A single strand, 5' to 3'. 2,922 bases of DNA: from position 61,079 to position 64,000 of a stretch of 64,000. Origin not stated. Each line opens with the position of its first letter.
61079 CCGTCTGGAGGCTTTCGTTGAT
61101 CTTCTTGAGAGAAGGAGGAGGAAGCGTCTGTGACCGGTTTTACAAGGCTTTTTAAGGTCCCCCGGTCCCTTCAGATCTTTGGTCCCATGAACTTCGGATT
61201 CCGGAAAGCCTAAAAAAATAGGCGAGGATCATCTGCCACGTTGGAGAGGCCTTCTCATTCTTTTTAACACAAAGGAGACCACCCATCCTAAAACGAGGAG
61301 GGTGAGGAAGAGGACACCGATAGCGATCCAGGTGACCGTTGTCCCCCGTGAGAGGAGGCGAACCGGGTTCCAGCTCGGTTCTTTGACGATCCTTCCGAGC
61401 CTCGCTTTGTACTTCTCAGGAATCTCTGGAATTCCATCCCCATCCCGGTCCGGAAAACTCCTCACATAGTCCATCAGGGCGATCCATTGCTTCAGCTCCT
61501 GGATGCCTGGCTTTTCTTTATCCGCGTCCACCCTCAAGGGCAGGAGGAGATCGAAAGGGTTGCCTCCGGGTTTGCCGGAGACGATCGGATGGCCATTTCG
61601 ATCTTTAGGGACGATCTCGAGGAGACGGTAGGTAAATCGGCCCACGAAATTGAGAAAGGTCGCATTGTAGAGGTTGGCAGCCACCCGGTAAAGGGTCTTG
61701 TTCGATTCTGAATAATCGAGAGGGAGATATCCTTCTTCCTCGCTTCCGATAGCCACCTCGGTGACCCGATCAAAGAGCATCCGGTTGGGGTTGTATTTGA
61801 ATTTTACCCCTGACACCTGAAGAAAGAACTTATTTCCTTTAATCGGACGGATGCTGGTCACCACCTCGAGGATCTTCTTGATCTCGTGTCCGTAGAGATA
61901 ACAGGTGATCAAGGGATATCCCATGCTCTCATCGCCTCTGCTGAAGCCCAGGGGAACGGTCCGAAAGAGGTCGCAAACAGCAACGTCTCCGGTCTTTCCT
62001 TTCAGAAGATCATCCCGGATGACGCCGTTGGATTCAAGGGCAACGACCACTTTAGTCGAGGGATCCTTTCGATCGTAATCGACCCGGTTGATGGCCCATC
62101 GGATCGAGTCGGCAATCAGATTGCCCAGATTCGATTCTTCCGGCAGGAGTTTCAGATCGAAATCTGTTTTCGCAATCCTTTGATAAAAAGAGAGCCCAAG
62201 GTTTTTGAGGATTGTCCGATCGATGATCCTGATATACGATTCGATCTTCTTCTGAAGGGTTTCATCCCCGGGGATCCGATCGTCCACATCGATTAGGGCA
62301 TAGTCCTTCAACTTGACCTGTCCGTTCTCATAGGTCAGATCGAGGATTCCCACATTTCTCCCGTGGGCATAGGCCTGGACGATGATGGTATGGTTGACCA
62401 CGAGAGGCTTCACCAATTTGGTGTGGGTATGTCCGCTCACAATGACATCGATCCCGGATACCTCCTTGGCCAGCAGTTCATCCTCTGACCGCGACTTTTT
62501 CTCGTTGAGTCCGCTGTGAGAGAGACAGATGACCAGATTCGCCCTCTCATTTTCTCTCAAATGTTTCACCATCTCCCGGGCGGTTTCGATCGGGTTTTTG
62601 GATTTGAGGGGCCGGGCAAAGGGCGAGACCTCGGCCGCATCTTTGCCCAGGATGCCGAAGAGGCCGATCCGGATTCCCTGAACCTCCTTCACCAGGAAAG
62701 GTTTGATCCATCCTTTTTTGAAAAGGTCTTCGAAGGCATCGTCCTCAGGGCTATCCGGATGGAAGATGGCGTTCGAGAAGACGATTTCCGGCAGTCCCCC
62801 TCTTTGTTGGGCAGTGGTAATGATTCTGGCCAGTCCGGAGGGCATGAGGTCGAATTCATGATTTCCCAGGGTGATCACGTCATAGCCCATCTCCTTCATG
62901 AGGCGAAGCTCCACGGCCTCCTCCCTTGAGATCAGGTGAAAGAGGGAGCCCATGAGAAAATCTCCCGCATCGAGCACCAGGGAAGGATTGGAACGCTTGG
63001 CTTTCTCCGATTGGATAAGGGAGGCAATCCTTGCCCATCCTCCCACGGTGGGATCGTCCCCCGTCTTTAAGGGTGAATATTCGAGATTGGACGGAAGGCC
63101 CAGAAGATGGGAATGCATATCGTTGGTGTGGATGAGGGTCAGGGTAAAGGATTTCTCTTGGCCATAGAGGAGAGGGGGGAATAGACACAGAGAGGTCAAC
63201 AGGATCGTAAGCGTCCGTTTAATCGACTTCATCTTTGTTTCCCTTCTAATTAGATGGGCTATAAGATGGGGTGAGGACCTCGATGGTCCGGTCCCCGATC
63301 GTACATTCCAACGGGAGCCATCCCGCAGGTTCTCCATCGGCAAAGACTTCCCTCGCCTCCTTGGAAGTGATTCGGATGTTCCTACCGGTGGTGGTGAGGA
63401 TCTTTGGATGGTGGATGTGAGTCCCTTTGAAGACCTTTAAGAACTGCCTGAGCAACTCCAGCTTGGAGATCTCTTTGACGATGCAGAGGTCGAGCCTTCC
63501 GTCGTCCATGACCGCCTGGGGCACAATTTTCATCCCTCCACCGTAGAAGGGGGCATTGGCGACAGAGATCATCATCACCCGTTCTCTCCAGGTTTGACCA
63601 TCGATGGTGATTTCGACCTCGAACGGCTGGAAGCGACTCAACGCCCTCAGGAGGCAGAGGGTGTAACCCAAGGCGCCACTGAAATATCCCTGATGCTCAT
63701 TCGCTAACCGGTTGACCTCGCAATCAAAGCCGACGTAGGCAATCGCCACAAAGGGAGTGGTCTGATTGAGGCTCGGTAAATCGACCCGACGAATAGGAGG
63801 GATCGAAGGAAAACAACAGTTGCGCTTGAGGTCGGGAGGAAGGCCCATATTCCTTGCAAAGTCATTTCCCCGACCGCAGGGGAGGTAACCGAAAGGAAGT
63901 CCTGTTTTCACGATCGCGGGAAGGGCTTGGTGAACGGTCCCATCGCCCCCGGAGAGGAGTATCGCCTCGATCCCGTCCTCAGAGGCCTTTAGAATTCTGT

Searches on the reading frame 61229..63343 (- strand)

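Call 95: search_protein_families(library=pfam, proteins=[window:61229-63343:-], max_evalue=0.000001)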
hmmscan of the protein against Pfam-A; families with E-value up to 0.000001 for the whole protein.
window:61229-63343:- (704 aa): 3 families
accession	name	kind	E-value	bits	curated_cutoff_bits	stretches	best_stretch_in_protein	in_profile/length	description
PF02872.23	5_nucleotid_C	-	1.2e-15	58.4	23.6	1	402-561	20-147/158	5'-nucleotidase, C-terminal domain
PF00149.33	Metallophos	-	2.9e-14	54.4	21.5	1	69-308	2-190/191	Calcineurin-like phosphoesterase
PF09587.15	PGA_cap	-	8.8e-07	29.1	27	0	216-308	123-232/255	Bacterial capsule synthesis protein PGA_cap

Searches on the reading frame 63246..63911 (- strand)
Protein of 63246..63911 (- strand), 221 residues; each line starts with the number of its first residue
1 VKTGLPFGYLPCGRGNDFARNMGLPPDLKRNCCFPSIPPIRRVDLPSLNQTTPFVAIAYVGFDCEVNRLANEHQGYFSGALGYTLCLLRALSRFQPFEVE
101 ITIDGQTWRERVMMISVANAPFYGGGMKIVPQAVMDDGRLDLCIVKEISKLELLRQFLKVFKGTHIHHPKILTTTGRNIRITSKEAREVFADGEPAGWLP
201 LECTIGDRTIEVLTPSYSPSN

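Call 95: search_protein_families(library=pfam, proteins=[window:63246-63911:-], max_evalue=0.000001)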
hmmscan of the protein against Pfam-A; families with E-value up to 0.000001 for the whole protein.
window:63246-63911:- (221 aa): 1 family
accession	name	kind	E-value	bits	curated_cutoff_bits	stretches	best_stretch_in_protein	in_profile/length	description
PF19279.4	YegS_C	-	7e-42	143.3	27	1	57-213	2-157/158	YegS C-terminal NAD kinase beta sandwich-like domain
